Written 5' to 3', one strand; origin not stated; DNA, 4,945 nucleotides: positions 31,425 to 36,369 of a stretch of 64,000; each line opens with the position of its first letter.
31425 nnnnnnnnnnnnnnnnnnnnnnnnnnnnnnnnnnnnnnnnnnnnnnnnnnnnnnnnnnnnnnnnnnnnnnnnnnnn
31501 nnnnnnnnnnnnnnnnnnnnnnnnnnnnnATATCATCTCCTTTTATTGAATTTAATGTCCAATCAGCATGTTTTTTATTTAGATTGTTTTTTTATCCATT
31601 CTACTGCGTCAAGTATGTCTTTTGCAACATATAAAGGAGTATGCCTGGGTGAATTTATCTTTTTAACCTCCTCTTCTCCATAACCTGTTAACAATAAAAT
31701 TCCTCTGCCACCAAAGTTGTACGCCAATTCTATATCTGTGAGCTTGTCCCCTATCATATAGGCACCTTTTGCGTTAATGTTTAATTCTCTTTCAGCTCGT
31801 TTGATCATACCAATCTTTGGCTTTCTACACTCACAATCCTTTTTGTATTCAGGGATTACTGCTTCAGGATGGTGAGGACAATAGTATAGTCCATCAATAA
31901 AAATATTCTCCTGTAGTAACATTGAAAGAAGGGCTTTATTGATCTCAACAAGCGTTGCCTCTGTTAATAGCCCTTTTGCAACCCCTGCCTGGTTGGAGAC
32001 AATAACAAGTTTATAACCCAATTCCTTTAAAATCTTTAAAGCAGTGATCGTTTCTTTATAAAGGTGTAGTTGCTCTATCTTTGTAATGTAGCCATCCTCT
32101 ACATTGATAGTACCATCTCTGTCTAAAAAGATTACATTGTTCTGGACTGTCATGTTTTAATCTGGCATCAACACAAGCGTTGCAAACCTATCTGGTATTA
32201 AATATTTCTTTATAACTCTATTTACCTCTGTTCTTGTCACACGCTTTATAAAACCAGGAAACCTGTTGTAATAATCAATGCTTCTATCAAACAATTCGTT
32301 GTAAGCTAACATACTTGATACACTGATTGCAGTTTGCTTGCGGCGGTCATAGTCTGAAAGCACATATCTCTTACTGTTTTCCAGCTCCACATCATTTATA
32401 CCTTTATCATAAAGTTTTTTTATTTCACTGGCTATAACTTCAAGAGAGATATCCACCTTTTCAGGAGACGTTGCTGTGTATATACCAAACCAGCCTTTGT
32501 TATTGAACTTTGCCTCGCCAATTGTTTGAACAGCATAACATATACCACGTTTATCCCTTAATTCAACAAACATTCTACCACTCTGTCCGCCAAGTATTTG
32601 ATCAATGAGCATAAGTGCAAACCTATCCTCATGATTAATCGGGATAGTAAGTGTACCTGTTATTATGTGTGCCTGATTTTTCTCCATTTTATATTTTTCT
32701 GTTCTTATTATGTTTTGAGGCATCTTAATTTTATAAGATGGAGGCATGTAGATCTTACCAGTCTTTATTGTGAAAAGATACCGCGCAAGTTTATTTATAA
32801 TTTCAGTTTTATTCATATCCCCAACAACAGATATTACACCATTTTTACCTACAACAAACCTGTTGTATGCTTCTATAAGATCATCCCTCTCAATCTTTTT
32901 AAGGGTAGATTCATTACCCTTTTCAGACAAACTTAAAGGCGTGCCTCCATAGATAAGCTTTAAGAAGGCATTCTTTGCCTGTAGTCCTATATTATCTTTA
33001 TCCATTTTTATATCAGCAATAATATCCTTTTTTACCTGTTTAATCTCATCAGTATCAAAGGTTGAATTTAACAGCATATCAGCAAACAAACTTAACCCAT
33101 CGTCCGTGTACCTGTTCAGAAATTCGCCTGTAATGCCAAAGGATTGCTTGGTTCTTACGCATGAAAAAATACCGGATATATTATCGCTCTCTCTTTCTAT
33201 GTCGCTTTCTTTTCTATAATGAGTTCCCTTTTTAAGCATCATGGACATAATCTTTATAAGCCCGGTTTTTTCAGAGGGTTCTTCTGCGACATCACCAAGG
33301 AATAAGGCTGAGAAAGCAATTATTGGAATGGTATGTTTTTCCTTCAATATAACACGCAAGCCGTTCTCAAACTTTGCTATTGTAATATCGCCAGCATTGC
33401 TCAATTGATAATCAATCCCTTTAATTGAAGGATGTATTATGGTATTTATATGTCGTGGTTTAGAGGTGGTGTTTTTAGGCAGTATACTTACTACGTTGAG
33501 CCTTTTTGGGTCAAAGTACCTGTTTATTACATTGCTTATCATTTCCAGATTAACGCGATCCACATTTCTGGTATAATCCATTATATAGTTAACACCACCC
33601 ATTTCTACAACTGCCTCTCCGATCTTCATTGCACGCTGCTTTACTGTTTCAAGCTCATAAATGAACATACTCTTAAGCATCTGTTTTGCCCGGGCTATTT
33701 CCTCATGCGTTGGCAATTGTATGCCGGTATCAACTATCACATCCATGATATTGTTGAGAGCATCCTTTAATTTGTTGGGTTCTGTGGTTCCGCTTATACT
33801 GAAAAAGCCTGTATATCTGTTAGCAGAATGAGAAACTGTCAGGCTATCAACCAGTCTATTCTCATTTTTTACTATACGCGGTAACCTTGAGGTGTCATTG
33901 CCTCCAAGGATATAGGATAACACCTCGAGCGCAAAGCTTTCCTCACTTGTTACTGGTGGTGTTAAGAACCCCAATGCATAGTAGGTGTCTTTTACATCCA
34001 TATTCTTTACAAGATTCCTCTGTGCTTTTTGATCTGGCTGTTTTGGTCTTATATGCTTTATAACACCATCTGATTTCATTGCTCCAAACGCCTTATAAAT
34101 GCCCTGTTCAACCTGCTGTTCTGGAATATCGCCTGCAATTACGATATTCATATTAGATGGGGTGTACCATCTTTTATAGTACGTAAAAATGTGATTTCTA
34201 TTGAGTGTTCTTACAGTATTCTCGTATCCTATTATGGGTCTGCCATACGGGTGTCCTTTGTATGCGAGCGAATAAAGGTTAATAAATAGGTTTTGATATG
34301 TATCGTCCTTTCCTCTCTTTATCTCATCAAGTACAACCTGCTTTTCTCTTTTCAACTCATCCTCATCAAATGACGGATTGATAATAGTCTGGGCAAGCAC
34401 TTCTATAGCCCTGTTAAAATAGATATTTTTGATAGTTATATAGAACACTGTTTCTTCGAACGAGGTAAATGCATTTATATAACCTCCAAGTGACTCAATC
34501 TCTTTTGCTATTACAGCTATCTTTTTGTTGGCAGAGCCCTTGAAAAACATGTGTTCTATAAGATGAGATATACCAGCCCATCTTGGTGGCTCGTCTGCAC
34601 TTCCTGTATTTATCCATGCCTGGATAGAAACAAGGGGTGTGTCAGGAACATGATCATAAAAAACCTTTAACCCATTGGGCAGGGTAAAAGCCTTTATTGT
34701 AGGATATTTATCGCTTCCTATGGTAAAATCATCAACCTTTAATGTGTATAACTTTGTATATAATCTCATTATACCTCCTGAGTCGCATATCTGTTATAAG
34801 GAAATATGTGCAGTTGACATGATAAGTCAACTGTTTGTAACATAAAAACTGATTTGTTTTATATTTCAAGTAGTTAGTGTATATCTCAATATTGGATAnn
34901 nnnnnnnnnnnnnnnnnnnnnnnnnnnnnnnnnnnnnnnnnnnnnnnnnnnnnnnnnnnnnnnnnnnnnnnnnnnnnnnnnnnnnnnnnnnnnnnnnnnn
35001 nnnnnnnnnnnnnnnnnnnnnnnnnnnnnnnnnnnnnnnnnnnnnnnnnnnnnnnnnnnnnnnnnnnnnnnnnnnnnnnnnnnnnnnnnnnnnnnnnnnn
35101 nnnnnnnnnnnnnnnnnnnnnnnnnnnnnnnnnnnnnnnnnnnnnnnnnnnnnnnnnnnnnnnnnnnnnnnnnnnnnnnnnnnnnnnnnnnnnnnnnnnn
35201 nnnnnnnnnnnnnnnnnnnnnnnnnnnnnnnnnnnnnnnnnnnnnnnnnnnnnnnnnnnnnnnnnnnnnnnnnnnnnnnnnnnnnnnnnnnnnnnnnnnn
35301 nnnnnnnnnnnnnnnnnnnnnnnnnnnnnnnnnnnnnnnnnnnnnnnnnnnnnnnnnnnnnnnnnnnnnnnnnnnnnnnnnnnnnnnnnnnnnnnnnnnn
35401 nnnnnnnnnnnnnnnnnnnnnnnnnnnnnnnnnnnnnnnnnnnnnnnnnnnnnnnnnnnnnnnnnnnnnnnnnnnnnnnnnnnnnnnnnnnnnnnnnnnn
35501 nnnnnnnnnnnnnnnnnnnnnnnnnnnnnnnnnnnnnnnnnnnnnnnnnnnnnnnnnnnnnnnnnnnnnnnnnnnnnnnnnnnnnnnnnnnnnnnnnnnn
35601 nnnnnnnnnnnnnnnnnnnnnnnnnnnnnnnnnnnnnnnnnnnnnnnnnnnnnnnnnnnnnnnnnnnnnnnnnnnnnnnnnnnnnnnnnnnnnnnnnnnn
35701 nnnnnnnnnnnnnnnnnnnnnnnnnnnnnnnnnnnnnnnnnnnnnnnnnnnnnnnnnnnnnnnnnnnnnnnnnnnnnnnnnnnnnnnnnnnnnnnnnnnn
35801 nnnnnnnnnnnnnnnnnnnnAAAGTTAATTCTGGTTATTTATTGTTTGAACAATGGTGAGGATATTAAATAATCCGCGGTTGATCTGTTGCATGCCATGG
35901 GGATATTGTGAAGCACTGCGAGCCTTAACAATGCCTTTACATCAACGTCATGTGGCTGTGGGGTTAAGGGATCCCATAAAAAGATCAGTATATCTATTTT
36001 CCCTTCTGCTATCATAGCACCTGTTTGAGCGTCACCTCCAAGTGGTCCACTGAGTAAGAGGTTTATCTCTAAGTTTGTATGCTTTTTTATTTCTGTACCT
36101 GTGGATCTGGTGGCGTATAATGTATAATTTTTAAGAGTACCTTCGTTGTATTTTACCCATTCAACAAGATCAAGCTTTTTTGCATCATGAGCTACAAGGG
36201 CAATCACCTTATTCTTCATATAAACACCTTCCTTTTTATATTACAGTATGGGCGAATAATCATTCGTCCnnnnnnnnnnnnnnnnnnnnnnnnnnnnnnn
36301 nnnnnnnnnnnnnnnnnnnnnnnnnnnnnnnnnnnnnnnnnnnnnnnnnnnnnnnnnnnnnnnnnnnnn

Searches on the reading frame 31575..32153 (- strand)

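Call 38: search_protein_families(library=pfam, proteins=[window:31575-32153:-], max_evalue=0.001)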
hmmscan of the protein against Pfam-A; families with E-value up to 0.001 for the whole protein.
window:31575-32153:- (192 aa): 5 families
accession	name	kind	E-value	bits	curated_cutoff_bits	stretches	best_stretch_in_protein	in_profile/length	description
PF13242.12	Hydrolase_like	-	1.2e-14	54.4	22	1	109-183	2-75/75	HAD-hyrolase-like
PF13419.12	HAD_2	-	6.8e-10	39.8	23.8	1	105-149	129-173/178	Haloacid dehalogenase-like hydrolase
PF00702.32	Hydrolase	-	3.9e-08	34.3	26.4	1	19-144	87-187/191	haloacid dehalogenase-like hydrolase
PF08645.17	PNK3P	-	2e-07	31.3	22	1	29-136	27-125/161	Polynucleotide kinase 3 phosphatase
PF09419.16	PGP_phosphatase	-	0.00042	20.4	20.4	0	7-156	43-165/168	Mitochondrial PGP phosphatase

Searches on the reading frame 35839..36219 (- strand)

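Call 38: search_protein_families(library=pfam, proteins=[window:35839-36219:-], max_evalue=0.001)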
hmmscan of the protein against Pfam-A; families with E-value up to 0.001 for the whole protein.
window:35839-36219:- (126 aa): 1 family
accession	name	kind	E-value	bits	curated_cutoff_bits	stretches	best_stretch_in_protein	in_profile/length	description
PF02142.27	MGS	-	4.3e-15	56.1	24.1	1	18-109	2-93/94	MGS-like domain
